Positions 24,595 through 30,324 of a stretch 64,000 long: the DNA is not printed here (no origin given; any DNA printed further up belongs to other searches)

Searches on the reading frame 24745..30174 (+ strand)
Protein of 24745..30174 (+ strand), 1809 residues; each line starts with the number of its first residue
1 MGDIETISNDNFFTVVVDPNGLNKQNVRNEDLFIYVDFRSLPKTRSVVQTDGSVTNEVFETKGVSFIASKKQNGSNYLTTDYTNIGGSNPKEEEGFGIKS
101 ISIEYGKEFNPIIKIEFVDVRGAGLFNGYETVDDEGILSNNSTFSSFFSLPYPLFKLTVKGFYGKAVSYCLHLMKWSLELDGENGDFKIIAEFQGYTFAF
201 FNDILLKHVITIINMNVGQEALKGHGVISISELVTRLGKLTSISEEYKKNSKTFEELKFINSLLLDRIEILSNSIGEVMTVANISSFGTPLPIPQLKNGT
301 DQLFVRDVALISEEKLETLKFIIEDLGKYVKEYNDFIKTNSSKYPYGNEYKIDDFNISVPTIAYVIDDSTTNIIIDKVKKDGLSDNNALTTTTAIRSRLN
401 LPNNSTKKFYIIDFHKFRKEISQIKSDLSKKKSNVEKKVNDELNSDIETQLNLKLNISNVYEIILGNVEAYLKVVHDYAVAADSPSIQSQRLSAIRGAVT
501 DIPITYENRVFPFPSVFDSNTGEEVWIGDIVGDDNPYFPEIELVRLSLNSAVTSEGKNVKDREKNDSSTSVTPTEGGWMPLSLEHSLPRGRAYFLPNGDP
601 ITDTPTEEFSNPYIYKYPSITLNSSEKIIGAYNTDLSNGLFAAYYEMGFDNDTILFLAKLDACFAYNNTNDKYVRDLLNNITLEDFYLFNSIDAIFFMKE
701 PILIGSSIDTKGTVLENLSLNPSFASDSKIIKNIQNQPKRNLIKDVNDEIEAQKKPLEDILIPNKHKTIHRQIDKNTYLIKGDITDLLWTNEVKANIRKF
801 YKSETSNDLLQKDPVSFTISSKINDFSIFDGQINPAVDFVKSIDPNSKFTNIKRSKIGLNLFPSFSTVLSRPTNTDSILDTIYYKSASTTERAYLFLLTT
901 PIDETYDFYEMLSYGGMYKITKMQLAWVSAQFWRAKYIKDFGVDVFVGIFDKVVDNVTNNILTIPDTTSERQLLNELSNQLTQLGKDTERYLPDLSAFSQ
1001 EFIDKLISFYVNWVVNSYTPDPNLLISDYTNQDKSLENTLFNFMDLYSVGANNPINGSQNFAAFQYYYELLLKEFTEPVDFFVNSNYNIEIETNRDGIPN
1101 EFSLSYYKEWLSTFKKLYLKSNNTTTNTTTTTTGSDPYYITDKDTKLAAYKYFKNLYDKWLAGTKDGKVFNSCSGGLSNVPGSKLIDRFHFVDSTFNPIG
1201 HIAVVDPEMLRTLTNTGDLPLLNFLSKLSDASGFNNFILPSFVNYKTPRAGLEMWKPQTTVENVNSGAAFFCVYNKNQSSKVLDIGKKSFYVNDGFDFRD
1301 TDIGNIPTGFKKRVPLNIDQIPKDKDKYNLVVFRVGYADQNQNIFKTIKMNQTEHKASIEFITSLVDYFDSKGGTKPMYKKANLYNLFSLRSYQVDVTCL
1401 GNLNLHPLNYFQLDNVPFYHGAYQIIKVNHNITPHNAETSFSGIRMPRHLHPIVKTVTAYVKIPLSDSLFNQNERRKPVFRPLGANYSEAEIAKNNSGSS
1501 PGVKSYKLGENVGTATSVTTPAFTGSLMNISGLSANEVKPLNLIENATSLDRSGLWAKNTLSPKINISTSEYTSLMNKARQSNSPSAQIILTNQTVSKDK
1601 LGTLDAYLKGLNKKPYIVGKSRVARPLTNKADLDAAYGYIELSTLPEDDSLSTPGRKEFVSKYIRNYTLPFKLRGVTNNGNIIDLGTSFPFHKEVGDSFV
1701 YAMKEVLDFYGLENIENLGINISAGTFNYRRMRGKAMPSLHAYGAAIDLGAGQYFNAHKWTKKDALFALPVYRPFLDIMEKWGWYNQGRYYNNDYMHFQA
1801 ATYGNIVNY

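Call 36: search_protein_families(library=pfam, proteins=[window:24745-30174:+], max_evalue=0.001)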
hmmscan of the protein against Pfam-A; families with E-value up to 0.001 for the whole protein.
window:24745-30174:+ (1809 aa): 1 family
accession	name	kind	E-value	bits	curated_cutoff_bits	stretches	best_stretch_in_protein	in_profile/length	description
PF13539.11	Peptidase_M15_4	-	2.2e-06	28.6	25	1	1736-1799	4-69/70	D-alanyl-D-alanine carboxypeptidase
